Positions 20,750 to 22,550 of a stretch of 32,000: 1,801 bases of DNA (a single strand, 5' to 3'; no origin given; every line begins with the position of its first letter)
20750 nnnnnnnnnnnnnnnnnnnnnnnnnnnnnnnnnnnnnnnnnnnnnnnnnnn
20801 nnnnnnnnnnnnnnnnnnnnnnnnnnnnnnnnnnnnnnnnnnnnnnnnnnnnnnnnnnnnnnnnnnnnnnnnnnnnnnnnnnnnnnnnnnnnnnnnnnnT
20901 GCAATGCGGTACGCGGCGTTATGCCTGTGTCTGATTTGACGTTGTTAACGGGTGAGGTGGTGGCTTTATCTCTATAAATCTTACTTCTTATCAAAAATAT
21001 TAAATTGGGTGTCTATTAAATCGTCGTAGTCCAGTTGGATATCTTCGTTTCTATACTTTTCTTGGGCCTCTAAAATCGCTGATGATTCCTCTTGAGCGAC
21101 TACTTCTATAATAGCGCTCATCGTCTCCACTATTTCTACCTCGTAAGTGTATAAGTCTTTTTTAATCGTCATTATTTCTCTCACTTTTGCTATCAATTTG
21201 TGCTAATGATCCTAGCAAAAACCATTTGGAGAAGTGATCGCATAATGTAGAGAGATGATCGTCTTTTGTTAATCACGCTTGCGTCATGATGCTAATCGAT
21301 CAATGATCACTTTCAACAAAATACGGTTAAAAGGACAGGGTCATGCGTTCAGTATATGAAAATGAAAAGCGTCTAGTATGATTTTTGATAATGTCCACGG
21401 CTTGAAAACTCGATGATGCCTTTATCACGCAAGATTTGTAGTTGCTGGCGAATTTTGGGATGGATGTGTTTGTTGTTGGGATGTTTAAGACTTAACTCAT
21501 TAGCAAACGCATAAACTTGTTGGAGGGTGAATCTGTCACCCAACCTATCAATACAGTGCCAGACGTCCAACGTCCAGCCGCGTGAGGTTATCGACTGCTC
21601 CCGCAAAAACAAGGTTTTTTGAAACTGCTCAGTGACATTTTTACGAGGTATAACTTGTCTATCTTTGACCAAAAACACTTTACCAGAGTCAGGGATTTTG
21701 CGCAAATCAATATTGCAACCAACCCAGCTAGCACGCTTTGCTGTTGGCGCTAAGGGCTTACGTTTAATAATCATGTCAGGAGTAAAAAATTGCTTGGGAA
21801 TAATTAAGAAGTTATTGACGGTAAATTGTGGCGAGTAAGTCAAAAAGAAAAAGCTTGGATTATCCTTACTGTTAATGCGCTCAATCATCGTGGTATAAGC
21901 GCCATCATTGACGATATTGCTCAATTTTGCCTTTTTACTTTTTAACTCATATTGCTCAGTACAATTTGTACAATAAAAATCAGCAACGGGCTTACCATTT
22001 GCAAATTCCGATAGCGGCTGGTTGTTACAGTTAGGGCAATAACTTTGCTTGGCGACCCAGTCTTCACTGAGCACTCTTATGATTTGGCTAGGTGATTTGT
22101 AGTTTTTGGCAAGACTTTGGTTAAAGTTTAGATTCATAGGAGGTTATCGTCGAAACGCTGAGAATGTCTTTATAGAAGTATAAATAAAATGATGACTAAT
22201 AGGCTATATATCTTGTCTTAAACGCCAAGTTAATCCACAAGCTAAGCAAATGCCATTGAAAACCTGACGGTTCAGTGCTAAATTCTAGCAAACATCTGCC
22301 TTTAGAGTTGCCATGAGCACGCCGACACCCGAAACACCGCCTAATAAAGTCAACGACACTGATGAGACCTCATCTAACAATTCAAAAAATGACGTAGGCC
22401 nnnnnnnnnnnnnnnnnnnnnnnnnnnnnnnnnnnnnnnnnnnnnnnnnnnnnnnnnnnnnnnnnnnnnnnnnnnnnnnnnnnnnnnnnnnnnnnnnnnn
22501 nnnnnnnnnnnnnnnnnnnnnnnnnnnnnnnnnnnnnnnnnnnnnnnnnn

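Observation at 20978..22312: Solitary DpnI/DpnD-type methyl-dependent restriction cassette splits the conserved pabC-mltG-tmk cluster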

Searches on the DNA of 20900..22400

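Call 64: search_rna_families(source=window, start=20900, end=22400, threshold=evalue, max_evalue=1)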
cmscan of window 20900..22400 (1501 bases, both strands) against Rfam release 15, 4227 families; matches with E-value up to 1: 0.
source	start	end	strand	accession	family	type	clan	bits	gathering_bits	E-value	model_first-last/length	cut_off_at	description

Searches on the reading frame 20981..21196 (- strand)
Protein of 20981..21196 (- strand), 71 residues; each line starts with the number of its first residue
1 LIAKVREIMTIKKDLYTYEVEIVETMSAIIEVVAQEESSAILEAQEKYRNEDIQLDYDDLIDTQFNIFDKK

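Call 3: search_protein_families(library=pfam, proteins=[window:20981-21196:-], max_evalue=0.1)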
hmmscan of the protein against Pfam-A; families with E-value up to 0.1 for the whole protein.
window:20981-21196:- (71 aa): 2 families
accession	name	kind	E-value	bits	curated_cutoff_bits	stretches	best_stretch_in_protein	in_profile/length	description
PF14207.11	DpnD-PcfM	-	5e-08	33.3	25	1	18-62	1-45/46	DpnD/PcfM-like protein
PF22712.1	SNaCT7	-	0.073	13.4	27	1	10-64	58-116/160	Short NACHT-associated C-Terminal domain, family 7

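Call 4: search_protein_families(library=ncbifam, proteins=[window:20981-21196:-], max_evalue=0.1)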
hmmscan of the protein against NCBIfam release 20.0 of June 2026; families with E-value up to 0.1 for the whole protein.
window:20981-21196:- (71 aa): 1 family
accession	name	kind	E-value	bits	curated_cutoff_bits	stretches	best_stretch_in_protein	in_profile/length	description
NF000681.0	PRK00034.3-1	equivalog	0.048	13.7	64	1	7-54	3-47/78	Asp-tRNA(Asn) amidotransferase subunit GatC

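Call 46: search_protein_families(library=padloc, proteins=[window:20981-21196:-], max_evalue=0.01)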
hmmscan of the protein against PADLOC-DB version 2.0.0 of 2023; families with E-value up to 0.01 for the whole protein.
window:20981-21196:- (71 aa): 0 families

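Call 47: search_protein_families(library=phrogs, proteins=[window:20981-21196:-], max_evalue=0.01)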
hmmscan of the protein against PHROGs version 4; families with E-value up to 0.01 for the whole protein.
window:20981-21196:- (71 aa): 0 families

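Call 61: find_homologous_proteins(query=window:20984-21172:-, max_evalue=0.001)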
Query seq(63 aa) (63 aa): 53 proteins with E <= 0.001 among 53 candidates.
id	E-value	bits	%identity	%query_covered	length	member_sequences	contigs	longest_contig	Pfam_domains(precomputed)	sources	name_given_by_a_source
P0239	1.1e-30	121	100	100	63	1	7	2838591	PF14207.12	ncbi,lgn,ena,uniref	ncbi:DpnD/PcfM family protein [Psychrobacter sp. DM4]|uniref:DpnD/PcfM family protein n=1 Tax=Psychr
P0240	4.0e-30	119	98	100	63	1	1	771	PF14207.12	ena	-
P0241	2.5e-25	104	83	100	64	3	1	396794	PF14207.12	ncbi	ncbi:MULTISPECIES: DpnD/PcfM family protein [unclassified Psychrobacter]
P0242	1.4e-24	102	83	95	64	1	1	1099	PF14207.12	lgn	-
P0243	2.2e-24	101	79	100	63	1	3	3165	PF14207.12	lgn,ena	-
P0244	2.4e-24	101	79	100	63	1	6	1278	PF14207.12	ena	-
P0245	8.3e-24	99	82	95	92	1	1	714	PF14207.12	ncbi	-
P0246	1.0e-23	99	82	95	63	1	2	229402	PF14207.12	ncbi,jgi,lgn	-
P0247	1.1e-23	99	82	95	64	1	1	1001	PF14207.12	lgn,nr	nr:DpnD/PcfM family protein [uncultured Psychrobacter sp.]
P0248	4.3e-23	97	76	100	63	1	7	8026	PF14207.12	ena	-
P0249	4.8e-23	97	76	100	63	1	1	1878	PF14207.12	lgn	-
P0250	6.2e-23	97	79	100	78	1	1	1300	PF14207.12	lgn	-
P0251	1.0e-22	96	78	100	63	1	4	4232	PF14207.12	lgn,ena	-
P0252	1.0e-22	96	75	100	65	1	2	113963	PF14207.12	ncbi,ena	-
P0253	1.3e-22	96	78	100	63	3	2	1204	PF14207.12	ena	-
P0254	1.3e-22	96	75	100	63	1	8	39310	PF14207.12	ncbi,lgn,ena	-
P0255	1.8e-22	95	75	100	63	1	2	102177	PF14207.12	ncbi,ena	-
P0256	2.8e-22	95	77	98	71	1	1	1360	PF14207.12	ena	-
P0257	3.6e-22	94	75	100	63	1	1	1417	PF14207.12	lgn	-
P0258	5.5e-22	94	75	100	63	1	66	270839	PF14207.12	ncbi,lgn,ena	-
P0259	9.6e-22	93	73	100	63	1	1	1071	PF14207.12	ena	-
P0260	2.0e-21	92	73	98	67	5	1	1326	PF14207.12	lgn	-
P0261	2.1e-21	92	75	100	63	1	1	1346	PF14207.12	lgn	-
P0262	2.6e-21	92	73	100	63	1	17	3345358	PF14207.12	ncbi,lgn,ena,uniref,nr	ncbi:DpnD/PcfM family protein [Psychrobacter sp. H8-1]|uniref:DpnD/PcfM family protein n=1 Tax=Psych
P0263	2.8e-21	91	73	100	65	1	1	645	PF14207.12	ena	-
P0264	3.7e-21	91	71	100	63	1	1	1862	PF14207.12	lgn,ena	-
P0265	9.4e-21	90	74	98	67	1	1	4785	PF14207.12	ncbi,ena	-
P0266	1.1e-20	90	74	97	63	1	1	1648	PF14207.12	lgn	-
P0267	1.6e-20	89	70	100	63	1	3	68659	PF14207.12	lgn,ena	-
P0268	2.9e-20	88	71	100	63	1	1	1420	PF14207.12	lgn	-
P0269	4.0e-20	88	70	100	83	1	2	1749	PF14207.12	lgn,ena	-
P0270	5.7e-20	87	74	90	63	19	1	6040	PF14207.12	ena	-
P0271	1.6e-19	86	72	90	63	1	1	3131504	PF14207.12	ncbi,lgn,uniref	ncbi:DpnD/PcfM family protein [Psychrobacter sp. KFRI-CH2-11]|uniref:DpnD/PcfM family protein n=1 Ta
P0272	1.6e-19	86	72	90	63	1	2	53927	PF14207.12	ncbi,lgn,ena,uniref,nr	ncbi:DpnD/PcfM family protein [Psychrobacter halodurans]|uniref:DpnD/PcfM-like C-terminal domain-con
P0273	1.9e-19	86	69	100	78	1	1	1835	PF14207.12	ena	-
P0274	2.0e-19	86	71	100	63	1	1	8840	PF14207.12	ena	-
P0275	2.0e-19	86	68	100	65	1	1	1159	PF14207.12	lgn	-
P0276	2.3e-19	85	72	90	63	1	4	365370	PF14207.12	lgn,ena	-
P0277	2.4e-19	85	68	100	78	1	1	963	PF14207.12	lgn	-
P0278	2.7e-19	85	68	100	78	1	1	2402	PF14207.12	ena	-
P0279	4.9e-19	84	71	100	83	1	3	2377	PF14207.12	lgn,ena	-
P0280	5.9e-19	84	68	100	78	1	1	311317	PF14207.12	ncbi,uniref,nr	ncbi:DpnD/PcfM family protein [Psychrobacter sp. CAM01]|uniref:DpnD/PcfM family protein n=1 Tax=Psyc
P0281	6.8e-19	84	73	100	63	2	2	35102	PF14207.12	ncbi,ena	-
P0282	7.8e-19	84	68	100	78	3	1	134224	PF14207.12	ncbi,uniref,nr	ncbi:DpnD/PcfM family protein [uncultured Psychrobacter sp.]|uniref:DpnD/PcfM family protein n=1 Tax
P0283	9.2e-19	84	66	97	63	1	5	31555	PF14207.12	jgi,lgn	-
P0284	1.1e-18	83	70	90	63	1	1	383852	PF14207.12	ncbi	-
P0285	1.8e-18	83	69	94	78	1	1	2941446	PF14207.12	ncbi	ncbi:DpnD/PcfM family protein [Psychrobacter celer]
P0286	4.4e-18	81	64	97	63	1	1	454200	PF14207.12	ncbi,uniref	ncbi:DpnD/PcfM family protein [Psychrobacter sp. 2Y5]|uniref:DpnD/PcfM family protein n=1 Tax=unclas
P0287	8.3e-16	74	65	90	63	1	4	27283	PF14207.12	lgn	-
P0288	8.5e-16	74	66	97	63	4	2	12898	PF14207.12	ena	-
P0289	4.5e-15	72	65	90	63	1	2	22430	PF14207.12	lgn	-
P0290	3.2e-14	69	75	76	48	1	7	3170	PF14207.12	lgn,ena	-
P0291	5.1e-13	66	78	71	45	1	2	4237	PF14207.12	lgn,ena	-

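Call 66: predict_structure(alignment_id=A2)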
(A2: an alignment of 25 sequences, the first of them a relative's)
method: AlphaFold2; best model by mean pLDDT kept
length: 63 residues; sequences in the alignment: 25
mean_pLDDT: 74.7   pTM: 0.57
mean pLDDT of the five models: 74.7, 73.8, 69.2, 67.8, 44.0
residues with pLDDT >= 90: 0; 70-90: 43; 50-70: 17; < 50: 3
segments of 3 or more residues with pLDDT < 50: none
pLDDT, mean of each block of 10 residues (from residue 1): 69 79 85 83 57 73 80
secondary structure, 60 per line:
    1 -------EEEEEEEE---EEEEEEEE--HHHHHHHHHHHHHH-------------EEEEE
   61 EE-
elements in order: E8-15 E19-26 H29-42 E56-62

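Call 69: fold_search(model_id=the predicted structure, library=pdb)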
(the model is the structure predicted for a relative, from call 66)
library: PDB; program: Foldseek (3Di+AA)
matches with E <= 10: 84; with E <= 0.001: 0
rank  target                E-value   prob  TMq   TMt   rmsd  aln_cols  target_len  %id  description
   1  4njc_H                1.2e+00  0.30  0.39  0.46   4.5        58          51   12  RNA Polymerase interacting protein YkzG from Geobacillus stearothermophilus (released 2014-08-20)
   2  7ohx_H                1.4e+00  0.21  0.37  0.22   6.8        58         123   19  Nog1-TAP associated immature ribosomal particles from S. cerevisiae after rpL34 expression shut down, population A (released 2021-11-03)
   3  9e6q_AR               2.5e+00  0.21  0.47  0.42   3.7        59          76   19  Cryo-EM structure of the Pyrobaculum calidifontis 50S ribosomal subunit in complex with Dri (released 2024-11-20)
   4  5hx5_B                2.6e+00  0.15  0.40  0.19   5.4        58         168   10  APOBEC3F Catalytic Domain Crystal Structure (released 2016-05-18)
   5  8bsi_LT               2.8e+00  0.25  0.50  0.22   4.0        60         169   12  Giardia ribosome chimeric hybrid-like GDP+Pi bound state (B1) (released 2023-03-15)
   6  1q10_MODEL_1_A        2.8e+00  0.14  0.45  0.49   9.9        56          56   18  Ensemble of 40 Structures of the Dimeric Mutant of the B1 Domain of Streptococcal Protein G (released 2003-10-14)
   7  4lk0_M                3.2e+00  0.20  0.44  0.50   4.1        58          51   10  Crystal Structure Analysis of the E.coli holoenzyme/T7 Gp2 complex (released 2013-11-13)
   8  8hku_L45A             3.2e+00  0.15  0.42  0.29   4.2        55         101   11  Cryo-EM Structures and Translocation Mechanism of Crenarchaeota Ribosome (released 2023-08-16)
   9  3d54_B                3.2e+00  0.13  0.39  0.34   4.0        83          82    7  Structure of PurLQS from Thermotoga maritima (released 2008-07-22)
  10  2nyt_C                3.2e+00  0.06  0.26  0.14   6.4        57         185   10  The APOBEC2 Crystal Structure and Functional Implications for AID (released 2007-01-09)
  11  4k6b_C                3.6e+00  0.08  0.25  0.12   4.1        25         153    0  Atomic structure of bacteriophage HS1 tail needle knob (released 2013-08-28)
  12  6wmc_A                3.6e+00  0.04  0.26  0.08   7.6        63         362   10  Crystal structure of a soluble variant of full-length human APOBEC3G (pH 9.0) (released 2020-12-23)
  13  4v9f_6                3.8e+00  0.20  0.50  0.56   4.0        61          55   15  The re-refined crystal structure of the Haloarcula marismortui large ribosomal subunit at 2.4 Angstrom resolution: mor (released 2014-07-09)
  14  8br8_LT               3.8e+00  0.20  0.50  0.22   4.0        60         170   12  Giardia ribosome in POST-T state (A1) (released 2023-03-15)
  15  4k6b_B                4.3e+00  0.07  0.25  0.12   4.1        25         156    0  Atomic structure of bacteriophage HS1 tail needle knob (released 2013-08-28)
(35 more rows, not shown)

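Call 87: search_protein_families(library=pfam, proteins=[window:20984-21172:-], max_evalue=10)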
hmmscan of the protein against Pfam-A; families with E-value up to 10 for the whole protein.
seq(63 aa): 2 families
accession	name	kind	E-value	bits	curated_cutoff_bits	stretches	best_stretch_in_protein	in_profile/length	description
PF14207.11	DpnD-PcfM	-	3.8e-08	33.6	25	1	10-54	1-45/46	DpnD/PcfM-like protein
PF22712.1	SNaCT7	-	0.11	12.9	27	1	4-56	60-116/160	Short NACHT-associated C-Terminal domain, family 7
